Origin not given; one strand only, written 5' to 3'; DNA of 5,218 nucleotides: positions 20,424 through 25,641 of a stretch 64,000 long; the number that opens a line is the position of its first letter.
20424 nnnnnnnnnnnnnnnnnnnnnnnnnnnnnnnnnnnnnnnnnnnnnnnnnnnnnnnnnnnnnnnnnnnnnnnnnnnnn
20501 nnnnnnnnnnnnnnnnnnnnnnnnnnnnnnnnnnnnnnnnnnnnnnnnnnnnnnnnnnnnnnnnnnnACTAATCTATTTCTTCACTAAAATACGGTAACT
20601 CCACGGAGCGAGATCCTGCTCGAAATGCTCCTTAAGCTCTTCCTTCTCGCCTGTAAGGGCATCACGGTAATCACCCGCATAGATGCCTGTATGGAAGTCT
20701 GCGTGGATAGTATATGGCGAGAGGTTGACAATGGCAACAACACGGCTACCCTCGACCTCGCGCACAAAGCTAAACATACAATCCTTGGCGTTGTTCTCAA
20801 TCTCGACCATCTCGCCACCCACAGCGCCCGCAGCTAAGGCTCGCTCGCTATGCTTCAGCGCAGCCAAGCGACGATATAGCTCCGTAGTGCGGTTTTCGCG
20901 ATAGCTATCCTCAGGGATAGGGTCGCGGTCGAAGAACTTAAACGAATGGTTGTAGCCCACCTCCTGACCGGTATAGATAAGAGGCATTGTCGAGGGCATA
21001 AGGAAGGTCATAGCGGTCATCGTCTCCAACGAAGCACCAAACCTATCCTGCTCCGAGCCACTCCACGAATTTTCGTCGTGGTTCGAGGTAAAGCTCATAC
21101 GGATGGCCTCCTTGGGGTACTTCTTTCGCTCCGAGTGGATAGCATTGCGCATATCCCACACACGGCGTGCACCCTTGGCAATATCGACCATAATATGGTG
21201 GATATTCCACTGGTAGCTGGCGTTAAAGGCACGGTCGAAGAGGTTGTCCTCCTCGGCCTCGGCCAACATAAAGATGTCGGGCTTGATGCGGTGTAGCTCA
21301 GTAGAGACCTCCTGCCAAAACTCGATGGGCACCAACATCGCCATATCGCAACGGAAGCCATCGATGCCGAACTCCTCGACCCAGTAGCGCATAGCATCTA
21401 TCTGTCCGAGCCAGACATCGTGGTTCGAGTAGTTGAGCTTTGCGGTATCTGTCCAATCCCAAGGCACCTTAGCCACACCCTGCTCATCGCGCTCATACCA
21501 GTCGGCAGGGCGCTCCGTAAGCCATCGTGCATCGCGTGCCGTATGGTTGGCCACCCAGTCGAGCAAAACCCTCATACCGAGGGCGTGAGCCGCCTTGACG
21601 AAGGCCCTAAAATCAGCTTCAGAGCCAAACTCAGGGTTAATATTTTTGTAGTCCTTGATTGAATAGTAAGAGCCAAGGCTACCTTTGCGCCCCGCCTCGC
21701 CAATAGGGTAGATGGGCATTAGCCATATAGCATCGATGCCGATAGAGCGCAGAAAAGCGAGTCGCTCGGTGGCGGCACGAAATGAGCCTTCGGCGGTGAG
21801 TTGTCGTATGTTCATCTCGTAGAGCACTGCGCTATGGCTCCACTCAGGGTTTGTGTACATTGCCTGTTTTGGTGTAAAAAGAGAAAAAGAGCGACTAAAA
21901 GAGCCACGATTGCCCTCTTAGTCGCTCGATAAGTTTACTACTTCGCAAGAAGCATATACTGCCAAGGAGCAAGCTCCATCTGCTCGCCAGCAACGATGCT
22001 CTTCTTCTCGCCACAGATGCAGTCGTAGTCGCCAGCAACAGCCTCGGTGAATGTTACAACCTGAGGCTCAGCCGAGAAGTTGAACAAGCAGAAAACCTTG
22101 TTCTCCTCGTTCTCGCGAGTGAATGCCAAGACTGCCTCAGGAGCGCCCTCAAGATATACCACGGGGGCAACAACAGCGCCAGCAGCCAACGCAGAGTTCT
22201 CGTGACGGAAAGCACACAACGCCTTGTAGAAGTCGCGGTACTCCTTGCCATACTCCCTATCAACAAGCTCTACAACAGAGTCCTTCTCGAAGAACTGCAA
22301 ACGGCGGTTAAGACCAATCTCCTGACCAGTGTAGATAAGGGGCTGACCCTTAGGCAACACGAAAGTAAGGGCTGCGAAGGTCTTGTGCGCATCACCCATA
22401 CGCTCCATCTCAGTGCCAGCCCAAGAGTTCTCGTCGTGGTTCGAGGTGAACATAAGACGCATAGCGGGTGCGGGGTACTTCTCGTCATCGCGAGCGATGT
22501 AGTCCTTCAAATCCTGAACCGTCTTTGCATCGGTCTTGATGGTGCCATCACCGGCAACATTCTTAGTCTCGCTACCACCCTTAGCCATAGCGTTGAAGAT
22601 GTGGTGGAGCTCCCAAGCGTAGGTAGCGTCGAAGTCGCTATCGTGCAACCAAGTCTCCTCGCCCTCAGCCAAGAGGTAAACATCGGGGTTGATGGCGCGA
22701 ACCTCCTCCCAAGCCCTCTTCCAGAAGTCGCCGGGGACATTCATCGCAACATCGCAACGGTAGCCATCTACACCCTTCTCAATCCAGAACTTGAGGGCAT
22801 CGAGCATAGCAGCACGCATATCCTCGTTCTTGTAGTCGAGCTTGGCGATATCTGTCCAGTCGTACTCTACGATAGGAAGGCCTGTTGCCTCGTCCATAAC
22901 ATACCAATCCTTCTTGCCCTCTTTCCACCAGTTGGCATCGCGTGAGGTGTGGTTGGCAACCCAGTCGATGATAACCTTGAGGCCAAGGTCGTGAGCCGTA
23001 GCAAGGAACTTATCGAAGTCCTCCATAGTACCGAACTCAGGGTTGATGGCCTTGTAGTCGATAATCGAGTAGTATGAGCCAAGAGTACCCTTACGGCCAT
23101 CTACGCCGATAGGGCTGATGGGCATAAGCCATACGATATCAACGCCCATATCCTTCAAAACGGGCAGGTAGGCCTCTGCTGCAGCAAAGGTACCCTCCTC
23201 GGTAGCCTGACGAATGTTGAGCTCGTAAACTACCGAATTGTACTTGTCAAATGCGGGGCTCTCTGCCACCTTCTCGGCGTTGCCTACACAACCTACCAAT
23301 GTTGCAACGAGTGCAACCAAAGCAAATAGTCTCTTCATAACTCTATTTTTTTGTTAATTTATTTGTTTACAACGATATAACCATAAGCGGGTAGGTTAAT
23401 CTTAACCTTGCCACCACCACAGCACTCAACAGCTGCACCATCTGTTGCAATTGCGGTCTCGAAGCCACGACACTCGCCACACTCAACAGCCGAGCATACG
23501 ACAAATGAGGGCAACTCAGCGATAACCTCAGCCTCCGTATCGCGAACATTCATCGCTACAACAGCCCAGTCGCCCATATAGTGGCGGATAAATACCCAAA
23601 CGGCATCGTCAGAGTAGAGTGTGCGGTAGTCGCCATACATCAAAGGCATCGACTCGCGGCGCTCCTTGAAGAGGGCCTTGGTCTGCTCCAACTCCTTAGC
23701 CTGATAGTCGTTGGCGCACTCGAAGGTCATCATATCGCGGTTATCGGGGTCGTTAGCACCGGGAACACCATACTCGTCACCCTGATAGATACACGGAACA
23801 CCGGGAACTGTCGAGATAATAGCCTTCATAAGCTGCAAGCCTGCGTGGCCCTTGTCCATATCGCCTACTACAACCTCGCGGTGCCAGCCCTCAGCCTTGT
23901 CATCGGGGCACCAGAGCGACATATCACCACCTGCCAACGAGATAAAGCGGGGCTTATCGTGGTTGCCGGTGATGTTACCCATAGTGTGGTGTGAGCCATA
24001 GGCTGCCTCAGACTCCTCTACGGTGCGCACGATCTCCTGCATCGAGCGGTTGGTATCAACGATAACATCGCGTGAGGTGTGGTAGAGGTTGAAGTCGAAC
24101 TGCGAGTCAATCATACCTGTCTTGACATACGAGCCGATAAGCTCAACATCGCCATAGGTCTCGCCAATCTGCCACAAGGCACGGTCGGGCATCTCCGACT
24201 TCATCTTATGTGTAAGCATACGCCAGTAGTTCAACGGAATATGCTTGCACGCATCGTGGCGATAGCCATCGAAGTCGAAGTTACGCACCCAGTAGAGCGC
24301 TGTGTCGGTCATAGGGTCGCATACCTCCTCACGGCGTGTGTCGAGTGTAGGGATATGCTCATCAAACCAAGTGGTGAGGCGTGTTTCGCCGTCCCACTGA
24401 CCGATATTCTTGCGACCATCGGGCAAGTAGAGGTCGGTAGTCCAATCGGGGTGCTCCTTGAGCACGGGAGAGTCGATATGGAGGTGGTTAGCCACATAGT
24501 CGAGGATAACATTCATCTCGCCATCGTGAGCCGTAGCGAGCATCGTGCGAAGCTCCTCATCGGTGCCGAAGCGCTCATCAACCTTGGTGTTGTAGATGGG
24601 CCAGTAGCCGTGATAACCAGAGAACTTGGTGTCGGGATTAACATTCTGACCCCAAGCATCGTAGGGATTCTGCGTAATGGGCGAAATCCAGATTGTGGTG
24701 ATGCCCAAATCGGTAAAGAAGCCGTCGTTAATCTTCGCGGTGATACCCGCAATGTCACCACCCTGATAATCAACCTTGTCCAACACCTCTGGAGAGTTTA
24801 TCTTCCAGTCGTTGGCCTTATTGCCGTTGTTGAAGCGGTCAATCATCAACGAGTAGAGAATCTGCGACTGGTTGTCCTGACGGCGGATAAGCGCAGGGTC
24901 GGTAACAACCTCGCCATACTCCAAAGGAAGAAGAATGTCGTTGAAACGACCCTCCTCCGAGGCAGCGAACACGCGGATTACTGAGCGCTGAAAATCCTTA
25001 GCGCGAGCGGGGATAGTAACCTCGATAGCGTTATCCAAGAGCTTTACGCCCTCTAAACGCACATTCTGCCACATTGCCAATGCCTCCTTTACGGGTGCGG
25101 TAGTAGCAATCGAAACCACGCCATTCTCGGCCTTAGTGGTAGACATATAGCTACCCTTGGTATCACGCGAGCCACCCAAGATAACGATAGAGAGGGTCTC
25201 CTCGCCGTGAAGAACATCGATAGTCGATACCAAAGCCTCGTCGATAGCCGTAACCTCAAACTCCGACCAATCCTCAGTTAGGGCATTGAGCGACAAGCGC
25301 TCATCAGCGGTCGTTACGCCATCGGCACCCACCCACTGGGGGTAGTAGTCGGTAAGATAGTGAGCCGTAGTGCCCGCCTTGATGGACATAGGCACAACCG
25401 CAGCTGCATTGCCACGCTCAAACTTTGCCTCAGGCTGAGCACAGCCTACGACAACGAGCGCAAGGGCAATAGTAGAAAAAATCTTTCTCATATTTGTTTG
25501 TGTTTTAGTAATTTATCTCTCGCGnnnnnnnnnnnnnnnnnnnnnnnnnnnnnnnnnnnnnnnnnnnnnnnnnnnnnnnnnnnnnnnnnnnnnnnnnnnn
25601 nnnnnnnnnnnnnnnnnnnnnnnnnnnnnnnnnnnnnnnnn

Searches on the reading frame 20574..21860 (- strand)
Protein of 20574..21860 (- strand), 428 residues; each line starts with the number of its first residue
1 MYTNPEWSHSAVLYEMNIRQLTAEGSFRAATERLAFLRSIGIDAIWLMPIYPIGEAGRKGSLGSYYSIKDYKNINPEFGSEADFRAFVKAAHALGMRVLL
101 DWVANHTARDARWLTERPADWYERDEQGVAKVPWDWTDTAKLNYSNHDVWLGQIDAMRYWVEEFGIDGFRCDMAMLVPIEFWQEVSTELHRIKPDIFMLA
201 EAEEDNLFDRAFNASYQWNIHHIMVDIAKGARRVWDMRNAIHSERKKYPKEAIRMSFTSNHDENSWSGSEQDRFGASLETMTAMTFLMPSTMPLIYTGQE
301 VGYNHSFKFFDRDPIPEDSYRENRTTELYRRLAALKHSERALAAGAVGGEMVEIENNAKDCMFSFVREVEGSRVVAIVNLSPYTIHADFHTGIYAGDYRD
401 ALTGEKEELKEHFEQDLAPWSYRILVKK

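Call 35: search_protein_families(library=pfam, proteins=[window:20574-21860:-], max_evalue=0.00001)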
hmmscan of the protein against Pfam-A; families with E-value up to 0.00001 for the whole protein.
window:20574-21860:- (428 aa): 3 families
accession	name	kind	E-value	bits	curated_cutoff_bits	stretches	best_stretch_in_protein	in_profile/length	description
PF00128.31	Alpha-amylase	-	1.4e-39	137.1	22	1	25-305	16-358/446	Alpha amylase, catalytic domain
PF14701.12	hDGE_amylase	-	1.4e-07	31.5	27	1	38-123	32-119/439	Glycogen debranching enzyme, glucanotransferase domain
PF02806.24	Alpha-amylase_C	-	3.5e-07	30.9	21.2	1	356-412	5-61/95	Alpha amylase, C-terminal all-beta domain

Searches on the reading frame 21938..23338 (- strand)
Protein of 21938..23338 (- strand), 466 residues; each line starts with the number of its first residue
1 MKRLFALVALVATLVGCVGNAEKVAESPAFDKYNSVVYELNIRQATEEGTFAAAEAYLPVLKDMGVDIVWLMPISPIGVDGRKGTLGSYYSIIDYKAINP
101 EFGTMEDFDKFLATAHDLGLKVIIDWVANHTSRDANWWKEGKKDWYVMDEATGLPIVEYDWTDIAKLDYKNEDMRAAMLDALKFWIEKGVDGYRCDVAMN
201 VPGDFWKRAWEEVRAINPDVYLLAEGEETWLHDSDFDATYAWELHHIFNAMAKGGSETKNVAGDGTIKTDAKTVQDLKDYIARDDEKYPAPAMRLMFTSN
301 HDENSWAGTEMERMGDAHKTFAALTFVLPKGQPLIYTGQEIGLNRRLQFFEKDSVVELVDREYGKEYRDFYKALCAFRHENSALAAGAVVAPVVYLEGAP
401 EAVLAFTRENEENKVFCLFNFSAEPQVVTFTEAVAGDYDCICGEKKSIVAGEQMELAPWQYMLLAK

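Call 35: search_protein_families(library=pfam, proteins=[window:21938-23338:-], max_evalue=0.00001)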
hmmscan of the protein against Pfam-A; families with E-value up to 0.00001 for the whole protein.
window:21938-23338:- (466 aa): 2 families
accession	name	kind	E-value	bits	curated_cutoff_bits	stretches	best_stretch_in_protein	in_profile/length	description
PF00128.31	Alpha-amylase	-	1.1e-39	137.4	22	1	56-345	23-358/446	Alpha amylase, catalytic domain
PF16657.11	Malt_amylase_C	-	1.8e-06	28.4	27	1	400-462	10-74/75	Maltogenic Amylase, C-terminal domain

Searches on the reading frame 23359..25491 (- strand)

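Call 36: search_protein_families(library=pfam, proteins=[window:23359-25491:-], max_evalue=0.00001)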
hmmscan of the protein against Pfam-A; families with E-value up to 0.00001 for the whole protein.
window:23359-25491:- (710 aa): 1 family
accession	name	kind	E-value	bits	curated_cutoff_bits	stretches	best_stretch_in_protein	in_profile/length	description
PF00128.31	Alpha-amylase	-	2.9e-40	139.3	22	1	216-617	3-390/446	Alpha amylase, catalytic domain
